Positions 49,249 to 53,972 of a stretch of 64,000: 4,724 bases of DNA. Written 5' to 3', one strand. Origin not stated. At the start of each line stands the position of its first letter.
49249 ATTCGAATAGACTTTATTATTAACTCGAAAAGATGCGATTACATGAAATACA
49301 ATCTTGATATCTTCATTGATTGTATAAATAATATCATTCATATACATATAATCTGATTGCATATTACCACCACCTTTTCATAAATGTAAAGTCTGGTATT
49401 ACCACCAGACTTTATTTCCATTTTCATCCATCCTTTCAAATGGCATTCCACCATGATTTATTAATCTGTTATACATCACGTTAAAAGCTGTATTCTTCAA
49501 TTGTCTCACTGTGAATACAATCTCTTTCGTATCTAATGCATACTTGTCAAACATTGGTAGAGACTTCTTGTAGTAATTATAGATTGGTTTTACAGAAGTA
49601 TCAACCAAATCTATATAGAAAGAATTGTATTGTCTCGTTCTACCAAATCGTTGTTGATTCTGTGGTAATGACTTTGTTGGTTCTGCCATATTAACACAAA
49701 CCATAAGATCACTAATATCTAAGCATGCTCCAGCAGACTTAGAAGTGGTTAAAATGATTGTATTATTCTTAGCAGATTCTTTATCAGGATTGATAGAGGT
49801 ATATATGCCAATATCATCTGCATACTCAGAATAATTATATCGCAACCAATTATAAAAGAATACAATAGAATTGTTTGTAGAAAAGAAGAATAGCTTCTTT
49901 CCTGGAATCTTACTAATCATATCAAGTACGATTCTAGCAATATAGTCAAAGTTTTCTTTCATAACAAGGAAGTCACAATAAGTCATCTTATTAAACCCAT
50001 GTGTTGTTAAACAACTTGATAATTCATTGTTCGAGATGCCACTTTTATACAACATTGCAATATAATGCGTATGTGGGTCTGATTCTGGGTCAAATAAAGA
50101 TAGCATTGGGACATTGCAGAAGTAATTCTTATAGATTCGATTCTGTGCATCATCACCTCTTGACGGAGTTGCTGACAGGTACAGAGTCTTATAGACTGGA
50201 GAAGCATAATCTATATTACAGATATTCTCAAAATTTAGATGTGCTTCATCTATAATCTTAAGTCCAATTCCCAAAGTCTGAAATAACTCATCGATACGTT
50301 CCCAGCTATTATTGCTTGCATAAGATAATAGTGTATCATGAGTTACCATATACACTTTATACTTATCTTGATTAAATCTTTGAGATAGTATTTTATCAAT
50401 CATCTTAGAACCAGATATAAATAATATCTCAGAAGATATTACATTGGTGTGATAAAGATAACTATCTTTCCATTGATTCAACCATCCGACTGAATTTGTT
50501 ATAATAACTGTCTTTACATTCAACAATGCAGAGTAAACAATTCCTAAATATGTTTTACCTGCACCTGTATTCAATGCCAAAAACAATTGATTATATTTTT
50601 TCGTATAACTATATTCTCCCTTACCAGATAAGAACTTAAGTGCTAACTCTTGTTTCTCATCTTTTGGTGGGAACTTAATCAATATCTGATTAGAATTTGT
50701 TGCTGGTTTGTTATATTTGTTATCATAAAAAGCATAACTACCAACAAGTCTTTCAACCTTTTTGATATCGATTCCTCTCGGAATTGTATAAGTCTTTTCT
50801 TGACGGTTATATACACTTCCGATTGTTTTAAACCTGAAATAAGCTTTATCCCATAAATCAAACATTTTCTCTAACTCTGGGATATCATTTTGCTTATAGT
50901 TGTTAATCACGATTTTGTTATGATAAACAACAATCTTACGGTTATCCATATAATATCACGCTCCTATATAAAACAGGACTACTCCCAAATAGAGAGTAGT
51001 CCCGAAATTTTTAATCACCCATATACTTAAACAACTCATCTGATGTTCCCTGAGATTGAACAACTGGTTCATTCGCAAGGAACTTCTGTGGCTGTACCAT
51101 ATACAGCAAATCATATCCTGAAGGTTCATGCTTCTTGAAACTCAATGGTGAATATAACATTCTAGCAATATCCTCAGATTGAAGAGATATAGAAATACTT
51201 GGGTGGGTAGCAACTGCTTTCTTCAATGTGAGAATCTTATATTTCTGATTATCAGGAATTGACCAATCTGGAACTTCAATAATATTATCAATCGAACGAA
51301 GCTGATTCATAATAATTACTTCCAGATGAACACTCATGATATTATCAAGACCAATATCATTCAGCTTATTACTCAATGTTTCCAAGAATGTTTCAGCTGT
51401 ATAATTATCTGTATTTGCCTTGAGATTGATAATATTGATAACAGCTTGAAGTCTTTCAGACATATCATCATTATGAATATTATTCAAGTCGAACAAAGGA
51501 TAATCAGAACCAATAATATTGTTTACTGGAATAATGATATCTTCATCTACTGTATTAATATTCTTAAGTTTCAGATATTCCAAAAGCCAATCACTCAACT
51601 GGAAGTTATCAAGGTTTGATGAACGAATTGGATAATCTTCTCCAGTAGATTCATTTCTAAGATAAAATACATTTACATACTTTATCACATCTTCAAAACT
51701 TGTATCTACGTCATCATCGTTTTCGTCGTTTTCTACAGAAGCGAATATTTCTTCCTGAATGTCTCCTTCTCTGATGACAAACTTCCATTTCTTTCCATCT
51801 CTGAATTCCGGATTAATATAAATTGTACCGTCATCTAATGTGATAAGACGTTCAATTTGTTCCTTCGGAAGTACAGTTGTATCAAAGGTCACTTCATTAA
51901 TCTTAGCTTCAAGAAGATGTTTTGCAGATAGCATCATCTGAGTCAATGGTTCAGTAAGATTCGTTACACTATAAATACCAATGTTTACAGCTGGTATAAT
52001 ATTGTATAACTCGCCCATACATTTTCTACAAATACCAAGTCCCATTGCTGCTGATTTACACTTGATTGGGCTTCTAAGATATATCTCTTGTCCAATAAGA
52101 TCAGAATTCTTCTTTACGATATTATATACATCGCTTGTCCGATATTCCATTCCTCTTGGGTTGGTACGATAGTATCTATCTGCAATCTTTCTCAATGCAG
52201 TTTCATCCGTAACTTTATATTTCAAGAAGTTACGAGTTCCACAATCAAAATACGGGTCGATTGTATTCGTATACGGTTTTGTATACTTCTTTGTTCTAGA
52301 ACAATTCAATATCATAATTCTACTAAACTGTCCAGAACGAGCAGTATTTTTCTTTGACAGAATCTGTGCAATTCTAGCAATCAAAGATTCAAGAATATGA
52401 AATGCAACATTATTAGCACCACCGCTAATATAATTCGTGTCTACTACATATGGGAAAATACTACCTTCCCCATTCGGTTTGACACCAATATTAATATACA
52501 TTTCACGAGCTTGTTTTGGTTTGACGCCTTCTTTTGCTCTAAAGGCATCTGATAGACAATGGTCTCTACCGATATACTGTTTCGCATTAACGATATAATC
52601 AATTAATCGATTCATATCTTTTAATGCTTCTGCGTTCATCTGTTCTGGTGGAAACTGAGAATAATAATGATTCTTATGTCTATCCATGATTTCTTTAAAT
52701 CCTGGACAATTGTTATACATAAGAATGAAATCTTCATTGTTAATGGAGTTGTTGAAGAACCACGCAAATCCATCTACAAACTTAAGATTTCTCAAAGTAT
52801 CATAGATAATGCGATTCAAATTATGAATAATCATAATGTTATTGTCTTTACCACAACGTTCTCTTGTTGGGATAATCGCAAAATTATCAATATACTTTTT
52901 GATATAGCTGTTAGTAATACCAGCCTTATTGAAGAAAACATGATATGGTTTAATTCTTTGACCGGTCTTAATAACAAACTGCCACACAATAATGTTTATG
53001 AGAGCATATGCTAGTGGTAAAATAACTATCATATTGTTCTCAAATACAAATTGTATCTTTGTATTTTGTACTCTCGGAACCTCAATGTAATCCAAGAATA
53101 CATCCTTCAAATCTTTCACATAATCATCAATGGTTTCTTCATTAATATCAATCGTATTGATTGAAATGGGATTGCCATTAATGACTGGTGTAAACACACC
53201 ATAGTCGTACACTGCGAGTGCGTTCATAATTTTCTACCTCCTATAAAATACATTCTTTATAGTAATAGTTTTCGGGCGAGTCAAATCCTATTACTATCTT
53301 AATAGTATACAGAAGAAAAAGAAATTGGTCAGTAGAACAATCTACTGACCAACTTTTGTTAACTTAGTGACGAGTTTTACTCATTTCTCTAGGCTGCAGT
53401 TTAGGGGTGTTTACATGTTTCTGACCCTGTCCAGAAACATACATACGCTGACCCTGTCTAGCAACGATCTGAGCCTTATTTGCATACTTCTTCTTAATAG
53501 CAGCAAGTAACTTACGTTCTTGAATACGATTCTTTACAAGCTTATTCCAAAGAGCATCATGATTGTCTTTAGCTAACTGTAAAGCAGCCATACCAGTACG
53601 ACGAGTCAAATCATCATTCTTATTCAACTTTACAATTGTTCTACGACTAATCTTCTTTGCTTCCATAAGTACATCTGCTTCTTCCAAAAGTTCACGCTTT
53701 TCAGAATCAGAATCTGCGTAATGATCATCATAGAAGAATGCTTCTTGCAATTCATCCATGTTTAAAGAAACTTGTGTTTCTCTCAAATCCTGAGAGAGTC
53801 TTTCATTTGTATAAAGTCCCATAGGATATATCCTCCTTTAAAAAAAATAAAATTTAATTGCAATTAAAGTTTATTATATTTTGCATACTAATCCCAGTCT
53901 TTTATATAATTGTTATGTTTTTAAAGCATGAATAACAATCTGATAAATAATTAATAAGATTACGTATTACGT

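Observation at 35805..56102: Family B DNA polymerase encoded as two separate genes on opposite strands, 16 kb apart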

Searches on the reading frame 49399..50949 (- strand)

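Call 13: search_protein_families(library=phrogs, proteins=[window:49399-50949:-], max_evalue=0.001)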
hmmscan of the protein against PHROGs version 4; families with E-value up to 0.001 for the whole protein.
window:49399-50949:- (516 aa): 1 family
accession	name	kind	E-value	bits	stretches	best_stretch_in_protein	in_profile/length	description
phrog_16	-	DNA, RNA and nucleotide metabolism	1.8e-25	90.4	1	31-465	230-611/986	DNA helicase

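Call 74: search_protein_families(library=pfam, proteins=[window:49399-50946:-], max_evalue=0.01)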
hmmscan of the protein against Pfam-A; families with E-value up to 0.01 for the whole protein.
window:49399-50946:- (515 aa): 3 families
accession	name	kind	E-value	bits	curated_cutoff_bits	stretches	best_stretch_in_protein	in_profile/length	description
PF04851.21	ResIII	-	1.4e-11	45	22.5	1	111-263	20-164/164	Type III restriction enzyme, res subunit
PF00270.35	DEAD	-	0.00031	21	26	1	119-262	15-161/167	DEAD/DEAH box helicase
PF00271.37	Helicase_C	-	0.0034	18.1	23.5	0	393-437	63-106/110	Helicase conserved C-terminal domain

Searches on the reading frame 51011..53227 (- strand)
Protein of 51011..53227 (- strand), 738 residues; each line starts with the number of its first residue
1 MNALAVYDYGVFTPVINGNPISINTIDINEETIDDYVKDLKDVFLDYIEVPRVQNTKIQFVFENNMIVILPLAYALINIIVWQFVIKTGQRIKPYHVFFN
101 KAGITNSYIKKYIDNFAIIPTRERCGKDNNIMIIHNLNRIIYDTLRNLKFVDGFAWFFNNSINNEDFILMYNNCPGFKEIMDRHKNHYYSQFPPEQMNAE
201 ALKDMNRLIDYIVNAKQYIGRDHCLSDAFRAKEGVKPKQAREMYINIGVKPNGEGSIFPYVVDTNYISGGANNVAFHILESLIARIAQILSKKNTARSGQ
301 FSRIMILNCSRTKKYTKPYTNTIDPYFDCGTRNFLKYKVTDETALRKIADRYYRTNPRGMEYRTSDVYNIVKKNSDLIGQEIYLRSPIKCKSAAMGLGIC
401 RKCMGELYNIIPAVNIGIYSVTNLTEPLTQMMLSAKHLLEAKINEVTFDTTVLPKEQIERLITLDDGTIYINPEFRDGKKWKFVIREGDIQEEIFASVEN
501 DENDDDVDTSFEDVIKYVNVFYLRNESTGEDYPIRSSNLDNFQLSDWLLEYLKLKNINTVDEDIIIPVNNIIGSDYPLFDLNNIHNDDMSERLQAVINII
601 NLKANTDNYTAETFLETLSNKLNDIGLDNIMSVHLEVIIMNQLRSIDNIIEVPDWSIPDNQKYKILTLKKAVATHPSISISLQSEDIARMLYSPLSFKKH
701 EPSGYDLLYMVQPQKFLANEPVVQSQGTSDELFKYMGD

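Call 14: search_protein_families(library=phrogs, proteins=[window:51011-53227:-], max_evalue=0.001)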
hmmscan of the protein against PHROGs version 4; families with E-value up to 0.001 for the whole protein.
window:51011-53227:- (738 aa): 2 families
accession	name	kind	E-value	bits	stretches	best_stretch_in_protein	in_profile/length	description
phrog_3015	-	DNA, RNA and nucleotide metabolism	4.2e-49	168.5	1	158-709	124-648/653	RNA polymerase beta subunit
phrog_2962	-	DNA, RNA and nucleotide metabolism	4.3e-06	26.7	1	311-449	303-429/433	RNA polymerase beta subunit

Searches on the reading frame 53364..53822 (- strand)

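Call 14: search_protein_families(library=phrogs, proteins=[window:53364-53822:-], max_evalue=0.001)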
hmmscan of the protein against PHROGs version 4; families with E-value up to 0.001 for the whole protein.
window:53364-53822:- (152 aa): 1 family
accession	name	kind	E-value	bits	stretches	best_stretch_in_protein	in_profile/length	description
phrog_26909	-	head and packaging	7.9e-06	27.3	1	50-123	15-87/99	virion structural protein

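Call 74: search_protein_families(library=pfam, proteins=[window:53364-53819:-], max_evalue=0.01)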
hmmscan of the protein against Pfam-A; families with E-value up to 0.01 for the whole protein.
window:53364-53819:- (151 aa): 0 families
